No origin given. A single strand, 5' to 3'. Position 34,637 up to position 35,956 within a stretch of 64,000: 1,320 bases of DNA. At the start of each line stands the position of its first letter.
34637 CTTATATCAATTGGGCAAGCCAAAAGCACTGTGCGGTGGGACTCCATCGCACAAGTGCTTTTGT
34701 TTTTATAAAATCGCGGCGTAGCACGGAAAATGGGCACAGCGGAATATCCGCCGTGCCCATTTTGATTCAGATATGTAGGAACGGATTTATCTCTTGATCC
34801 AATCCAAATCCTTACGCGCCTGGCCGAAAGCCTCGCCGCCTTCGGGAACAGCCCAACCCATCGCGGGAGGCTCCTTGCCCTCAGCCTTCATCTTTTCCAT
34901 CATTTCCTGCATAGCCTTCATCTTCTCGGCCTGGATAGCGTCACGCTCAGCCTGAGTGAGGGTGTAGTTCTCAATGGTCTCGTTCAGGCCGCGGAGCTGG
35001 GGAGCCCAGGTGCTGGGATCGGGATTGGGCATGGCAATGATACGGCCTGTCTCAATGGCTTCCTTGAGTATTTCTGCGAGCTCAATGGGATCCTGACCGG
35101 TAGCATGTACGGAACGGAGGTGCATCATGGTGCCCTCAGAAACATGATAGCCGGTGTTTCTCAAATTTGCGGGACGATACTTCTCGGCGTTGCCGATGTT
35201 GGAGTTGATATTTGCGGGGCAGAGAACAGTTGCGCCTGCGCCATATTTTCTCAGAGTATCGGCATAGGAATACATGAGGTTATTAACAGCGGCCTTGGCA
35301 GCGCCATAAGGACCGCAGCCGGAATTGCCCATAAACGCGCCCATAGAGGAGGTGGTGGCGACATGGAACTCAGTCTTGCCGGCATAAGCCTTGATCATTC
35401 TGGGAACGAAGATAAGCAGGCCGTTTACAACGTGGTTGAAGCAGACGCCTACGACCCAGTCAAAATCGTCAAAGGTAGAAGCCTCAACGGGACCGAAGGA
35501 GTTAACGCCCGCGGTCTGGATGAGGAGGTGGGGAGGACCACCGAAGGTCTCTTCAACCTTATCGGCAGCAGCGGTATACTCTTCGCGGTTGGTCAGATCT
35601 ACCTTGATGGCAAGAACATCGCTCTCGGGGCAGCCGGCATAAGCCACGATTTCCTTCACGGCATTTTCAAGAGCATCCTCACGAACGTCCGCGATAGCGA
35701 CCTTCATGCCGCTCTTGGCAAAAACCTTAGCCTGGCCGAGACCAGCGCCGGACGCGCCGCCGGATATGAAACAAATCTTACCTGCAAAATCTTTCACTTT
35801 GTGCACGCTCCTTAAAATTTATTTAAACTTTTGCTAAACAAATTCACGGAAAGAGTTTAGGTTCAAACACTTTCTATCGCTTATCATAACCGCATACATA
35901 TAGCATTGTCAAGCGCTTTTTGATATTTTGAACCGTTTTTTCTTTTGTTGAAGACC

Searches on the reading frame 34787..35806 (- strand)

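Call 60: search_protein_families(library=pfam, max_evalue=0.00001, proteins=[window:34787-35806:-])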
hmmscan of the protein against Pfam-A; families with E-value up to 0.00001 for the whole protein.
window:34787-35806:- (339 aa): 3 families
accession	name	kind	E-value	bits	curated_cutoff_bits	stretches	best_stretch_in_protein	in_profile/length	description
PF00106.31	adh_short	-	1.2e-29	103.6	26.6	1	10-206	1-188/195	short chain dehydrogenase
PF13561.12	adh_short_C2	-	1.8e-19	70.7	27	1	18-206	3-182/236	Enoyl-(Acyl carrier protein) reductase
PF08659.16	KR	-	1.7e-10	41.5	22.6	1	13-179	4-161/180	KR domain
